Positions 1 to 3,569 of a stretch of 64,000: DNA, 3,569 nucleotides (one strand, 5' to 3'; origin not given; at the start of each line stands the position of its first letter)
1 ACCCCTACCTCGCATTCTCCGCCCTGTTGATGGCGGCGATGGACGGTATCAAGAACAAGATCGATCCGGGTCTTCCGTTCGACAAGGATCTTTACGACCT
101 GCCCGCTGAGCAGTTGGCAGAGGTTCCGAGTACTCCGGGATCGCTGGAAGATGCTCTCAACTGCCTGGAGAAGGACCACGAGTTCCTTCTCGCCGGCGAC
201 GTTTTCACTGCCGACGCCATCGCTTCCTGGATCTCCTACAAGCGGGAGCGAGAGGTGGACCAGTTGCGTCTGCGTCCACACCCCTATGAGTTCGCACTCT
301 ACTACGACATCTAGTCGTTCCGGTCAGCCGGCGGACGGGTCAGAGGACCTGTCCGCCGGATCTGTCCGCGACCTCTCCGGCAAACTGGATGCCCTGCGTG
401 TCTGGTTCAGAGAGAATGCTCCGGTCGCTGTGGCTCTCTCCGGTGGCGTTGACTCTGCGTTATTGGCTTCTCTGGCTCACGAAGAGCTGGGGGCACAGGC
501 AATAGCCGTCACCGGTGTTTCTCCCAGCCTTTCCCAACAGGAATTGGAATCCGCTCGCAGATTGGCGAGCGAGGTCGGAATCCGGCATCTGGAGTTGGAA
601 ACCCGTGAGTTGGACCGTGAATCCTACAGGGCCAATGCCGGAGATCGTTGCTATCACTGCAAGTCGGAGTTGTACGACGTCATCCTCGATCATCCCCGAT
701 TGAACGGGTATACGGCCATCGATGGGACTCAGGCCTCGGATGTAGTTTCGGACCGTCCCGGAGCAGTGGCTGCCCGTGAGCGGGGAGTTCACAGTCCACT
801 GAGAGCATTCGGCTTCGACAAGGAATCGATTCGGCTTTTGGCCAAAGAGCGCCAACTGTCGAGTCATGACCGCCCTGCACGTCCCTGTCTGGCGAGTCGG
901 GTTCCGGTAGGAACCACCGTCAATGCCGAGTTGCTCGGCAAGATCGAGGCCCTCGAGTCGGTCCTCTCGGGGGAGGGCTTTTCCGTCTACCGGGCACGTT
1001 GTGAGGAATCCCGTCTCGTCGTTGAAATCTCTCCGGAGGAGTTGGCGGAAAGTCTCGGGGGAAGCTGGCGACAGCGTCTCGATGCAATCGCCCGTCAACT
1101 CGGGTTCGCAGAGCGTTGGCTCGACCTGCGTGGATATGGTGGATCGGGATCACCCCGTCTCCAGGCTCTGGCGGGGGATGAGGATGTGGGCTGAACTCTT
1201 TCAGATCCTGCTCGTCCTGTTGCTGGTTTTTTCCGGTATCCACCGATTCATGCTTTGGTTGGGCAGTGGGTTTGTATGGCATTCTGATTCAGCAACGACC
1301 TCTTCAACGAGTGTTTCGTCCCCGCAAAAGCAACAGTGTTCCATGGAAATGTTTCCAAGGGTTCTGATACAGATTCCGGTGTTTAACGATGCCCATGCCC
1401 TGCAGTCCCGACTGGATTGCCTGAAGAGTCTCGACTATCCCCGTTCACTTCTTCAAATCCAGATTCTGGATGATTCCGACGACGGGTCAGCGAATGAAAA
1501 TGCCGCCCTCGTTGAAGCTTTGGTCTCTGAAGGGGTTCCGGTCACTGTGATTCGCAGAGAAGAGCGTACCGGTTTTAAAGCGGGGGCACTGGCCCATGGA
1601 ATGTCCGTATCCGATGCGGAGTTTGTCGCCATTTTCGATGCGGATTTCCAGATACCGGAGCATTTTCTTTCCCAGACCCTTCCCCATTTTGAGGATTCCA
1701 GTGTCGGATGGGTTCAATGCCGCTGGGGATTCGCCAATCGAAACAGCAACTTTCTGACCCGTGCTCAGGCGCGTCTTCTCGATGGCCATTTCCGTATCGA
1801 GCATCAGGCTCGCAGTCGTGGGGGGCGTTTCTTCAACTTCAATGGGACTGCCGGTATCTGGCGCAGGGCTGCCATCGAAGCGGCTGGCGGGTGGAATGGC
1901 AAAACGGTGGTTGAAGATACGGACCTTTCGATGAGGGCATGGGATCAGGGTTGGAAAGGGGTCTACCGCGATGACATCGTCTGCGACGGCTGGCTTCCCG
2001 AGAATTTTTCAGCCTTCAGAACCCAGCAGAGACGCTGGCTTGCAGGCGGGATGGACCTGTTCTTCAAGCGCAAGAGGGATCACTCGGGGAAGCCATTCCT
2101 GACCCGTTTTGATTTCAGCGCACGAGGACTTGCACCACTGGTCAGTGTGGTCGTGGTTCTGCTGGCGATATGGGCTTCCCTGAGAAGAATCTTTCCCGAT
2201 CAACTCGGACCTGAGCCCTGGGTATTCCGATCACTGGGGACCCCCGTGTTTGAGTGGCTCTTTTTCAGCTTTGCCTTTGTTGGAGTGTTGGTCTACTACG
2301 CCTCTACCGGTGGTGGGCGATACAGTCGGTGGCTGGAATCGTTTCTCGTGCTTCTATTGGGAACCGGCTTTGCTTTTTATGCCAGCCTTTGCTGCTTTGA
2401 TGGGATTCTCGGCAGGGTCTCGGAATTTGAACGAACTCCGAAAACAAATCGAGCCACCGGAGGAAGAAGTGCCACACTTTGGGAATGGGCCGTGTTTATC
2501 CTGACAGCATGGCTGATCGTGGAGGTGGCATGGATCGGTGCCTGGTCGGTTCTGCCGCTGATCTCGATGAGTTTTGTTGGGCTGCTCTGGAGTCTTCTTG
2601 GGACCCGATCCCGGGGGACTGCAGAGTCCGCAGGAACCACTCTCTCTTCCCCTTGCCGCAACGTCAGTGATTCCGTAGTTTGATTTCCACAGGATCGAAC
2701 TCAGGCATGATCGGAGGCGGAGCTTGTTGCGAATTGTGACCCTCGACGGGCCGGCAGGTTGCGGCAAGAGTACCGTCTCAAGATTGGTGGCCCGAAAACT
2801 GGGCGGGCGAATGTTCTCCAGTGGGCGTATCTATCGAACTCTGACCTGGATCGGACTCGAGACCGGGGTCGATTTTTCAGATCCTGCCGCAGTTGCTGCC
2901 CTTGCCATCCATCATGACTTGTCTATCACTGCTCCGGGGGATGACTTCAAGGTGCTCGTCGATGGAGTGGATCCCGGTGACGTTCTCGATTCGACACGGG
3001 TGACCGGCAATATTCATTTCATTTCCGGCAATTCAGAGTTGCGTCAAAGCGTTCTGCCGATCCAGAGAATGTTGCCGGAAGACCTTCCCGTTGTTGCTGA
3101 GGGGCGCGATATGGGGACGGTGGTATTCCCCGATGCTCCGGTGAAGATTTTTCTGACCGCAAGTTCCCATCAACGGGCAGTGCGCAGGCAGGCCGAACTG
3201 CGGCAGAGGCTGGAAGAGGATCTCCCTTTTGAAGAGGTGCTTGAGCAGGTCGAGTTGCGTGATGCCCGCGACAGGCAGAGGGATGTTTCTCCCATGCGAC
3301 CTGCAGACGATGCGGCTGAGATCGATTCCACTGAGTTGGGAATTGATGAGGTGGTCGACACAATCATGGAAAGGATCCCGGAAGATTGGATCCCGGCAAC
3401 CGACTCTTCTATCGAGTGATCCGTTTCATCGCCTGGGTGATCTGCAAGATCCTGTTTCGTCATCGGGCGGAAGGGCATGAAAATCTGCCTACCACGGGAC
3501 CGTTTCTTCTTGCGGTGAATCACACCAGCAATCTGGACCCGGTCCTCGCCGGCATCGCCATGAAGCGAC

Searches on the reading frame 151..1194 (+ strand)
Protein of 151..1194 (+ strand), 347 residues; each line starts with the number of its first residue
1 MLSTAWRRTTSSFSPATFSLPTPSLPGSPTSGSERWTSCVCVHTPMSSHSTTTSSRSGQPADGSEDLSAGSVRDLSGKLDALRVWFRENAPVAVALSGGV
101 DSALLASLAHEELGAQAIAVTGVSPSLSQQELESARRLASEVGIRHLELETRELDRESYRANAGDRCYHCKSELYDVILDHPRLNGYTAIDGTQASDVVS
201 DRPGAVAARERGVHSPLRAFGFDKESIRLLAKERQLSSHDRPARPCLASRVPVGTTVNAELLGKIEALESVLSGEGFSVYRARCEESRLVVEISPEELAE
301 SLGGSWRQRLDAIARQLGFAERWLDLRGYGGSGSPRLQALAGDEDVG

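Call 32: search_protein_families(library=pfam, proteins=[window:151-1194:+], max_evalue=0.0001)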
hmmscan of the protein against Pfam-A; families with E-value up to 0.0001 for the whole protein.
window:151-1194:+ (347 aa): 2 families
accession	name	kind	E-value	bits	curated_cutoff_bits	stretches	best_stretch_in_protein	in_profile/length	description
PF00733.27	Asn_synthase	-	2.9e-09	37.5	21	1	85-153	13-81/354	Asparagine synthase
PF02540.23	NAD_synthase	-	3.6e-06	26.7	21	1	92-155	21-85/242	NAD synthase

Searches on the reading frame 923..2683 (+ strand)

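Call 32: search_protein_families(library=pfam, proteins=[window:923-2683:+], max_evalue=0.0001)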
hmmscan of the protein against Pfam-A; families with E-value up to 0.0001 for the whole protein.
window:923-2683:+ (586 aa): 4 families
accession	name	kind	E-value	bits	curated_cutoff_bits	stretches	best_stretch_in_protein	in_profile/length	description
PF13632.12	Glyco_trans_2_3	-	5.9e-23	82.2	27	1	235-448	2-183/198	Glycosyl transferase family group 2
PF13641.12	Glyco_tranf_2_3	-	1.5e-18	68.1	27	1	145-374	1-229/230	Glycosyltransferase like family 2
PF00535.33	Glycos_transf_2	-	1.2e-16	61.5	23.3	1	151-317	4-164/168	Glycosyl transferase family 2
PF13506.12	Glyco_transf_21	-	6.4e-10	39.2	21.7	1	207-372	6-172/174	Glycosyl transferase family 21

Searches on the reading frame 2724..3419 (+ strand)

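Call 32: search_protein_families(library=pfam, proteins=[window:2724-3419:+], max_evalue=0.0001)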
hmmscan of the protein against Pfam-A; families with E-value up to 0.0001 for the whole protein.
window:2724-3419:+ (231 aa): 2 families
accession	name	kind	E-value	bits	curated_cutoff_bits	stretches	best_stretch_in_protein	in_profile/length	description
PF02224.24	Cytidylate_kin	-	5.4e-61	206.4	26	1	5-218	1-209/211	Cytidylate kinase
PF13189.12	Cytidylate_kin2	-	3.1e-05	24.6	28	0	4-33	1-30/176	Cytidylate kinase-like family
